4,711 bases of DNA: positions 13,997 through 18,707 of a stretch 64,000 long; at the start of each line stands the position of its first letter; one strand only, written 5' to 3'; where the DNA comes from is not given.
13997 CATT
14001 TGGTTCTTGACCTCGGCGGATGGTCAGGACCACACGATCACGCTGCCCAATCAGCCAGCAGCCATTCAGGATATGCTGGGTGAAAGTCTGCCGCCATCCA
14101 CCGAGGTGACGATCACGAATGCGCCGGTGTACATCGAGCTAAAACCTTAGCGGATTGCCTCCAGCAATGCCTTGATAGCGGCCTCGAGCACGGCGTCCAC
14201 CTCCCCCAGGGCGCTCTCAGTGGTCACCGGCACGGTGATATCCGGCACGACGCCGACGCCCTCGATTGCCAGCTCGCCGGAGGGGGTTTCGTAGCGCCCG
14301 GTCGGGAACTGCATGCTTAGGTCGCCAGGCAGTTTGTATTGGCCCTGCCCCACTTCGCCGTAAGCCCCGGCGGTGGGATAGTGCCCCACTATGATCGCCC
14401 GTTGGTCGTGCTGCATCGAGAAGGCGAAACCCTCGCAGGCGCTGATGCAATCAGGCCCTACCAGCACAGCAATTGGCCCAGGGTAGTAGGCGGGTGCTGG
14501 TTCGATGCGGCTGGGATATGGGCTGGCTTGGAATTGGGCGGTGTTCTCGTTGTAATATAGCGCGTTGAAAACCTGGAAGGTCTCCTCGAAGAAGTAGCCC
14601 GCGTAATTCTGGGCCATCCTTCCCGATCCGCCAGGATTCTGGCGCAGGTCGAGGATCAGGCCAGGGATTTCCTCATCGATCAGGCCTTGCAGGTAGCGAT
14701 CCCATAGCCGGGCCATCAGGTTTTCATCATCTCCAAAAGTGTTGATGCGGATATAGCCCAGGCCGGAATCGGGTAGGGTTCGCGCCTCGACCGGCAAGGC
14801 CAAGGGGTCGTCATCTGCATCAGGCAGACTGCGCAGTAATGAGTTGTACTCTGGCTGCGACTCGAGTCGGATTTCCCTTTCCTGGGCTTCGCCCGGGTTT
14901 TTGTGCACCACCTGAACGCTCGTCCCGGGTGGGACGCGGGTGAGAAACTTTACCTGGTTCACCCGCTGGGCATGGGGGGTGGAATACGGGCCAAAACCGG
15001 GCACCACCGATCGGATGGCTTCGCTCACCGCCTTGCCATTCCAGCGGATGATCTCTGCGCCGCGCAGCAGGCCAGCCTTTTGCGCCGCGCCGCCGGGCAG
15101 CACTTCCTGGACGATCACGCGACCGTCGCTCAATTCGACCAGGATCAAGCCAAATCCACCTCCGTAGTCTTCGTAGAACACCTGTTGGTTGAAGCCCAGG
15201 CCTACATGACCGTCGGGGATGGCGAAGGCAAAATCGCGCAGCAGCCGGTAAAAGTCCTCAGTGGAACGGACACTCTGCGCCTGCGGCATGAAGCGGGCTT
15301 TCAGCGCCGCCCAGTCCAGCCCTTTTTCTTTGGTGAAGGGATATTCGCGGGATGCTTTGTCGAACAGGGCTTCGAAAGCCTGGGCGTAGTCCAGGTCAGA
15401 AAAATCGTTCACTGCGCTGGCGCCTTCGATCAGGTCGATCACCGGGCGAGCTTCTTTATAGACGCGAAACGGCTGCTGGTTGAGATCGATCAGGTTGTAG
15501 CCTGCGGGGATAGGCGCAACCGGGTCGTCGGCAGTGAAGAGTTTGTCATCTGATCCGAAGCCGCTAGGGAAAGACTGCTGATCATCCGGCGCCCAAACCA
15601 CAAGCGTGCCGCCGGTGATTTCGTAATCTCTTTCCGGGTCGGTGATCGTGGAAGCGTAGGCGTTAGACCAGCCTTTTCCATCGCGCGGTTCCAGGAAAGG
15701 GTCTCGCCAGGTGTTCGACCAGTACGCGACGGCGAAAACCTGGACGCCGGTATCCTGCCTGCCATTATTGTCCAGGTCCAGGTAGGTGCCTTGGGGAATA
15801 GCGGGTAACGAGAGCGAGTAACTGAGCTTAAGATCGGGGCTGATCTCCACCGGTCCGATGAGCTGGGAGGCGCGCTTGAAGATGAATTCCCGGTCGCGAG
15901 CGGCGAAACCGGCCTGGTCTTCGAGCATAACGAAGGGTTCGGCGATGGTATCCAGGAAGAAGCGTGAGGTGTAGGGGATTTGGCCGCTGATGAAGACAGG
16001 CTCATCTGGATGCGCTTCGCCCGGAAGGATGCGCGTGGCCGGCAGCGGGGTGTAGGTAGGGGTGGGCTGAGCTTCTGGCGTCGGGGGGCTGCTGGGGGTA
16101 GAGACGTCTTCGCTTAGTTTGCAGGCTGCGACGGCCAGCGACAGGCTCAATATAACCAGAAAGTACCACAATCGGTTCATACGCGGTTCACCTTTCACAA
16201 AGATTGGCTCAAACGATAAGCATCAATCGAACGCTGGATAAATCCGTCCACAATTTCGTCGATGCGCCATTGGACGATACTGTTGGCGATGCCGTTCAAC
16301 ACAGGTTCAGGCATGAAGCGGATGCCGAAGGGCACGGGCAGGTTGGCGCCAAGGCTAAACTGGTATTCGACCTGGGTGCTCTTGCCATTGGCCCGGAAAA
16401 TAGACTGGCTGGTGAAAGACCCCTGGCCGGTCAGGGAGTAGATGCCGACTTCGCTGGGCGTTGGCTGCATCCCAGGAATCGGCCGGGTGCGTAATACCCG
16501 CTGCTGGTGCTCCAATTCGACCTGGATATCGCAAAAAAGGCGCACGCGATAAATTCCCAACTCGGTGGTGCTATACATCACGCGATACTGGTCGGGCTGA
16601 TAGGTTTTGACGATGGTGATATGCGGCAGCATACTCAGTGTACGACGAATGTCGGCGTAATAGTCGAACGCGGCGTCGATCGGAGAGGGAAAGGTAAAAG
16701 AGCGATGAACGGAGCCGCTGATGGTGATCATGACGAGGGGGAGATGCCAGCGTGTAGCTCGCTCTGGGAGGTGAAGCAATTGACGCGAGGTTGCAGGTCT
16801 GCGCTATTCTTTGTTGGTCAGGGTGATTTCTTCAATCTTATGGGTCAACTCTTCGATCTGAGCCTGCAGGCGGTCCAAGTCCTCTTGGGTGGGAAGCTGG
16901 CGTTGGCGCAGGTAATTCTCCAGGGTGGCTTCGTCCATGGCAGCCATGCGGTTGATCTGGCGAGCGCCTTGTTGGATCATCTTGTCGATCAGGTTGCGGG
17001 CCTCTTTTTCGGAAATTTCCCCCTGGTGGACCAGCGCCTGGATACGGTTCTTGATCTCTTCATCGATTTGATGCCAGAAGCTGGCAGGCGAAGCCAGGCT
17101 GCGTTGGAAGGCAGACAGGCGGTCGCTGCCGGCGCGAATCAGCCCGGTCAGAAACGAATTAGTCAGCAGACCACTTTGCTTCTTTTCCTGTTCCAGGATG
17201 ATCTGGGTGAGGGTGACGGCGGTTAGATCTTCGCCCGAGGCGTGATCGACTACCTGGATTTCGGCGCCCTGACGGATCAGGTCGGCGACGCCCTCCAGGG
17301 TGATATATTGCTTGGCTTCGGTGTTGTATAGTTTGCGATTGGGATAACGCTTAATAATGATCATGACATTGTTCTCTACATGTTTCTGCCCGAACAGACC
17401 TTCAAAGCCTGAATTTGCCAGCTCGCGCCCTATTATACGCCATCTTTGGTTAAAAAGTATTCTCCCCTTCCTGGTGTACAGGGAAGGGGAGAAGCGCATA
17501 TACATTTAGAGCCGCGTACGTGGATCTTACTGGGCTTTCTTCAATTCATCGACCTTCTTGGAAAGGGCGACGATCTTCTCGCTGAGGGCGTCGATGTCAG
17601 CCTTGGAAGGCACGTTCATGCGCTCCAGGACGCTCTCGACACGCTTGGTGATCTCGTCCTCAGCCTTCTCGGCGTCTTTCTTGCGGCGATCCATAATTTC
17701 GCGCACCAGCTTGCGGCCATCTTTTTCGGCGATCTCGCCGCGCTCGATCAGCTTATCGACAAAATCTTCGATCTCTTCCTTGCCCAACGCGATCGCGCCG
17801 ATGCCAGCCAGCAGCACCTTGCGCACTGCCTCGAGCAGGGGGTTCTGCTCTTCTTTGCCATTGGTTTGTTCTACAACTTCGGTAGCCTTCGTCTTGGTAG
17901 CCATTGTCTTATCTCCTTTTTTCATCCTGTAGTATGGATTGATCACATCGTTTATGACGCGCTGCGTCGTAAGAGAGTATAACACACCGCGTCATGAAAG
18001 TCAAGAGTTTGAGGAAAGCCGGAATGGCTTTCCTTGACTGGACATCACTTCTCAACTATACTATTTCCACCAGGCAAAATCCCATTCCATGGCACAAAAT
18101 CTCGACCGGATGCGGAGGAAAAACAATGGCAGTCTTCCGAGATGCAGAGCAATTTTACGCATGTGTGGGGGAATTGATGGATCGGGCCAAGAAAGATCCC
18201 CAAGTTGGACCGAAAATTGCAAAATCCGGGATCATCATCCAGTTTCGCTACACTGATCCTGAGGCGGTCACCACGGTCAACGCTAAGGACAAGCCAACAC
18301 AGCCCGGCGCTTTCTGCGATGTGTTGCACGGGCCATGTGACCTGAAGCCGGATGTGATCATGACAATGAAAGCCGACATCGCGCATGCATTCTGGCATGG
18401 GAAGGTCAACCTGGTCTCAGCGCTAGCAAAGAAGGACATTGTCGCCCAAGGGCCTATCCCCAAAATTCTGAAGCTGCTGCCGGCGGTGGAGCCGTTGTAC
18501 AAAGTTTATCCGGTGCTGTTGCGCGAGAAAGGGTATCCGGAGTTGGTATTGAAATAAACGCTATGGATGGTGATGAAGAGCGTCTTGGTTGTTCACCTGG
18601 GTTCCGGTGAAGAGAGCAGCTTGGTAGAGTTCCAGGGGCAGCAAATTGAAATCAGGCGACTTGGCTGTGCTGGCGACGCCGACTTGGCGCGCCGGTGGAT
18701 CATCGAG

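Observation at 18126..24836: Compact lipid-remodelling cluster: SCP2 - AAR-like reductase - atypical SDR - PlsC-type acyltransferase - SCP2, converging on a patatin lipase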

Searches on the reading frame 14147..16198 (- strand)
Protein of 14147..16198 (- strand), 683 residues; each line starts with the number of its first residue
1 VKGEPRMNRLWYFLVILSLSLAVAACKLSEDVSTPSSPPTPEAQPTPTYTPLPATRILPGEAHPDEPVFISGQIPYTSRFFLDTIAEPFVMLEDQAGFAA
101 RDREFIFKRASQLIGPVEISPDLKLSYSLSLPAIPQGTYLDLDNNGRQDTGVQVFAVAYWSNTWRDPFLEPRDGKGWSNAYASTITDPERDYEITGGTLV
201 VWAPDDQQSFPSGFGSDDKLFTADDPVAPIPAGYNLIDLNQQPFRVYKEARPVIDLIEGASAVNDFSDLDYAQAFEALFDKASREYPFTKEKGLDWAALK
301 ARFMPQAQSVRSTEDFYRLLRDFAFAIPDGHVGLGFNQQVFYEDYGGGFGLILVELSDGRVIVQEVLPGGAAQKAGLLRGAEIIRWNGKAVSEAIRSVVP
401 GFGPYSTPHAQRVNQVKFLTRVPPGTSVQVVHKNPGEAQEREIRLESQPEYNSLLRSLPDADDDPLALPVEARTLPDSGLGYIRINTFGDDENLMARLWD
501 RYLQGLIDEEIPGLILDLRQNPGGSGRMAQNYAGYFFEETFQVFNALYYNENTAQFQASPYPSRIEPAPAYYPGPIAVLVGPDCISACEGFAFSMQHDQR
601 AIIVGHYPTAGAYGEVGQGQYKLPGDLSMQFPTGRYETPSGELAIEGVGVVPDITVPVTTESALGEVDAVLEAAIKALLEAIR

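Call 3: search_protein_families(library=pfam, proteins=[window:14147-16198:-], max_evalue=0.01)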
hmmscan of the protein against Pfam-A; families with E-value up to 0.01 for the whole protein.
window:14147-16198:- (683 aa): 4 families
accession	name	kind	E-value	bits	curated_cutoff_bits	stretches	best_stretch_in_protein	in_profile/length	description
PF03572.23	Peptidase_S41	-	3.1e-29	102.1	24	1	480-656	2-165/165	Peptidase family S41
PF14684.11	Tricorn_C1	-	1.4e-07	31.7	24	1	270-322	4-56/59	Tricorn protease C1 domain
PF00595.29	PDZ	-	3.5e-06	27.7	23.2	1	345-393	8-59/81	PDZ domain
PF17820.7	PDZ_6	-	0.0074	16.5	27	0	363-392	2-31/54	PDZ domain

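Call 4: search_protein_families(library=ncbifam, proteins=[window:14147-16198:-], max_evalue=0.01)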
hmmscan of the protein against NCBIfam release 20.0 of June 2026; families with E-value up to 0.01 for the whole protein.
window:14147-16198:- (683 aa): 11 families
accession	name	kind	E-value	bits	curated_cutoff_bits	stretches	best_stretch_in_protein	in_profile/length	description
TIGR00225.1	prc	subfamily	2e-21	76.4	218.6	1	348-662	52-320/335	C-terminal processing peptidase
TIGR03900.1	prc_long_Delta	hypoth_equivalog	8e-17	60.5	660.95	1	470-660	230-409/973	MXAN_5808 family serine peptidase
NF033424.1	chlamy_CPAF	equivalog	8.4e-16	57.7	250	1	564-666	446-548/564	protease-like activity factor CPAF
NF045591.1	Cterm_S41_CtpZ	exception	2.4e-13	49.6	525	1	477-677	209-396/403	carboxyl-terminal processing protease CtpZ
NF051464.1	tail_spec_CT441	exception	3.2e-13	49.3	700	1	479-667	353-537/645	tail-specific protease Tsp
NF045589.1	Cterm_S41_CtpB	exception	5e-12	45.2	633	1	478-662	218-386/416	carboxyl-terminal processing protease CtpB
NF045588.1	Cterm_S41_CtpA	exception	7.7e-12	44.8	625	1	477-676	213-399/401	carboxyl-terminal processing protease CtpA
NF052377.1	lmo1851_S41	exception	4.1e-11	42.3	725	1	475-668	201-379/468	lmo1851 family serine protease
NF045590.1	Cterm_S41_CtpC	exception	8.8e-11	41.2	665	1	473-661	211-383/418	carboxyl-terminal processing protease CtpC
NF008388.1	PRK11186.1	exception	1e-08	34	825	1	500-607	374-473/663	carboxy terminal-processing peptidase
NF058627.1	S41_Gfo1087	equivalog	5.6e-06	25.5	455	1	480-559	224-301/489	GFO_1087 family putative carboxy terminal peptidase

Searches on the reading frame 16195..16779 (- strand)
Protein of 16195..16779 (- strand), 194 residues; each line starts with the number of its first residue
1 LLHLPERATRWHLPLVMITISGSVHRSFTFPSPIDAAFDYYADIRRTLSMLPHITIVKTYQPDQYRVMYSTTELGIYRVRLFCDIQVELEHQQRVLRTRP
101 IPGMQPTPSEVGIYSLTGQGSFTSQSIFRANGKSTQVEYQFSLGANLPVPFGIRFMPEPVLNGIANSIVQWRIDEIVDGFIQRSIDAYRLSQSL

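Call 3: search_protein_families(library=pfam, proteins=[window:16195-16779:-], max_evalue=0.01)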
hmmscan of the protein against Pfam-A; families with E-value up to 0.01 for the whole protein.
window:16195-16779:- (194 aa): 1 family
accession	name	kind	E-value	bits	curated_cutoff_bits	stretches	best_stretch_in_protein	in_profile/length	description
PF09366.15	DUF1997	-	3.3e-08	34.3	27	1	43-189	8-150/153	Protein of unknown function (DUF1997)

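Call 4: search_protein_families(library=ncbifam, proteins=[window:16195-16779:-], max_evalue=0.01)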
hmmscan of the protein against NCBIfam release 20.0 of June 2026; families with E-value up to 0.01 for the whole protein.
window:16195-16779:- (194 aa): 0 families

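Call 103: search_protein_families(library=pfam, proteins=[window:16195-16779:-], max_evalue=0.001)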
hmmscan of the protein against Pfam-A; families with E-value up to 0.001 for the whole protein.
window:16195-16779:- (194 aa): 1 family
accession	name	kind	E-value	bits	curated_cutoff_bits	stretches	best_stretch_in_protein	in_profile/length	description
PF09366.15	DUF1997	-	3.3e-08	34.3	27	1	43-189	8-150/153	Protein of unknown function (DUF1997)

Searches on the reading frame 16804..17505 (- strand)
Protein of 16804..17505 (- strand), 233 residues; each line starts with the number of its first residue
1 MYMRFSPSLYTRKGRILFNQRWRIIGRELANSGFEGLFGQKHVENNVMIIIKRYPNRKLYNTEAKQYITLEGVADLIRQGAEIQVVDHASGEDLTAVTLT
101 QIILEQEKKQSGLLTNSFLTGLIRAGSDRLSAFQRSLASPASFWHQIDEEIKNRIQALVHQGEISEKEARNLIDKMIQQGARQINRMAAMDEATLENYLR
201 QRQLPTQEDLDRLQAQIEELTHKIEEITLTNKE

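Call 3: search_protein_families(library=pfam, proteins=[window:16804-17505:-], max_evalue=0.01)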
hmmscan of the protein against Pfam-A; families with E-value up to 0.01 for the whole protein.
window:16804-17505:- (233 aa): 3 families
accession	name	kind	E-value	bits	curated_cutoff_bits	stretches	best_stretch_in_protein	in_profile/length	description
PF07879.16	PHB_acc_N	-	1.2e-28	99.4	25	1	50-109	1-60/61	PHB/PHA accumulation regulator DNA-binding domain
PF05597.16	Phasin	-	2.9e-05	24.5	28.8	1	165-227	62-124/126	Poly(hydroxyalcanoate) granule associated protein (phasin)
PF21831.1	DUF6891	-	0.0024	18.2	27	1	148-222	5-82/189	Domain of unknown function (DUF6891)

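Call 4: search_protein_families(library=ncbifam, proteins=[window:16804-17505:-], max_evalue=0.01)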
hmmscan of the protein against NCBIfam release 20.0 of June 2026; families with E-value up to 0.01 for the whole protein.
window:16804-17505:- (233 aa): 3 families
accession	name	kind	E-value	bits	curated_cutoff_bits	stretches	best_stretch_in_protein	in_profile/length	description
TIGR01848.1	PHA_reg_PhaR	equivalog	4.5e-27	94.6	109.45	1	50-135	2-87/107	polyhydroxyalkanoate synthesis repressor PhaR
TIGR01837.1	PHA_granule_1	subfamily_domain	1.3e-07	31.7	94.7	1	158-228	31-116/118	poly(hydroxyalkanoate) granule-associated protein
NF047773.1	phas_rel_Lepto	domain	0.00041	20.1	35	1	147-187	25-65/68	phasin-related domain-containing protein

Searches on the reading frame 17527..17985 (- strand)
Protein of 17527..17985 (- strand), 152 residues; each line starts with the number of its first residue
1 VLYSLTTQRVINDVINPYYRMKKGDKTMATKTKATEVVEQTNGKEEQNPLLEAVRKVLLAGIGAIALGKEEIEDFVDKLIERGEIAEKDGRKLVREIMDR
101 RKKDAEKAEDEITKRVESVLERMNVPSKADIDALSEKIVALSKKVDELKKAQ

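Call 22: search_protein_families(library=pfam, proteins=[window:17527-17985:-], max_evalue=0.001)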
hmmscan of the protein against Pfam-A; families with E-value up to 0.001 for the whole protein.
window:17527-17985:- (152 aa): 1 family
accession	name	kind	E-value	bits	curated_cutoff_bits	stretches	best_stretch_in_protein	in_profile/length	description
PF05597.16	Phasin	-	2.7e-14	53.7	28.8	1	47-149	8-125/126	Poly(hydroxyalcanoate) granule associated protein (phasin)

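Call 105: search_protein_families(library=padloc, proteins=[window:17527-17904:-], max_evalue=0.001)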
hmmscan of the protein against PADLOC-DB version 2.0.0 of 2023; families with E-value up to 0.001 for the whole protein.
window:17527-17904:- (125 aa): 0 families

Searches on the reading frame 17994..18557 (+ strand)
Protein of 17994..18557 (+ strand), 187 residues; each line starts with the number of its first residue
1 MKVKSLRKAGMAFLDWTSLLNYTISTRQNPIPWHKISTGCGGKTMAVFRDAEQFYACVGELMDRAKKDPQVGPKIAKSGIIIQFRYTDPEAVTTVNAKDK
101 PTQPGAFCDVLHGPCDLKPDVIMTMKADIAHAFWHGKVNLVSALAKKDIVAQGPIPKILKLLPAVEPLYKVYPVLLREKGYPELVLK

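Call 3: search_protein_families(library=pfam, proteins=[window:17994-18557:+], max_evalue=0.01)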
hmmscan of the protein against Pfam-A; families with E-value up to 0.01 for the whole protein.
window:17994-18557:+ (187 aa): 1 family
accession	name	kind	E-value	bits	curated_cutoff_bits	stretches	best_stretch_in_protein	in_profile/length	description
PF02036.22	SCP2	-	0.0024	18.6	21.3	1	64-161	7-96/101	SCP-2 sterol transfer family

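Call 4: search_protein_families(library=ncbifam, proteins=[window:17994-18557:+], max_evalue=0.01)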
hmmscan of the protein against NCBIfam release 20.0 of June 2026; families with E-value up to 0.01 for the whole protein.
window:17994-18557:+ (187 aa): 0 families

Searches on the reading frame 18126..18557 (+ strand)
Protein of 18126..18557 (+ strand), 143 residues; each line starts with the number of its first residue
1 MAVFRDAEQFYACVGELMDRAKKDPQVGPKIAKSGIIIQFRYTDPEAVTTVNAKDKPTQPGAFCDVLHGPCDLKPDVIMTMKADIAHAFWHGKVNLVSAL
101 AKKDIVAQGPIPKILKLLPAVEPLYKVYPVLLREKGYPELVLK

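Call 103: search_protein_families(library=pfam, proteins=[window:18126-18557:+], max_evalue=0.001)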
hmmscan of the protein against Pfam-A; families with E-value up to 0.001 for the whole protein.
window:18126-18557:+ (143 aa): 0 families

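Call 105: search_protein_families(library=padloc, proteins=[window:18126-18557:+], max_evalue=0.001)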
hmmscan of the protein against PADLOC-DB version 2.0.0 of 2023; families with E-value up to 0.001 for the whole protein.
window:18126-18557:+ (143 aa): 0 families

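Call 109: search_solved_structures(query=A7, max_evalue=1)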
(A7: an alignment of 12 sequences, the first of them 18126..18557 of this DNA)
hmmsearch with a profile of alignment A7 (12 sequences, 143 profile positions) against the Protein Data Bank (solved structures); distinct sequences matched with E-value up to 1: 1.
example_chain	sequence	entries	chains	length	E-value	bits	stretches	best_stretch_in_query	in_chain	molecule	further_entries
7r0w_X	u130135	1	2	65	0.26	14.4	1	19-65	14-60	Uncharacterized protein Cp097, conserved in cyanobacteria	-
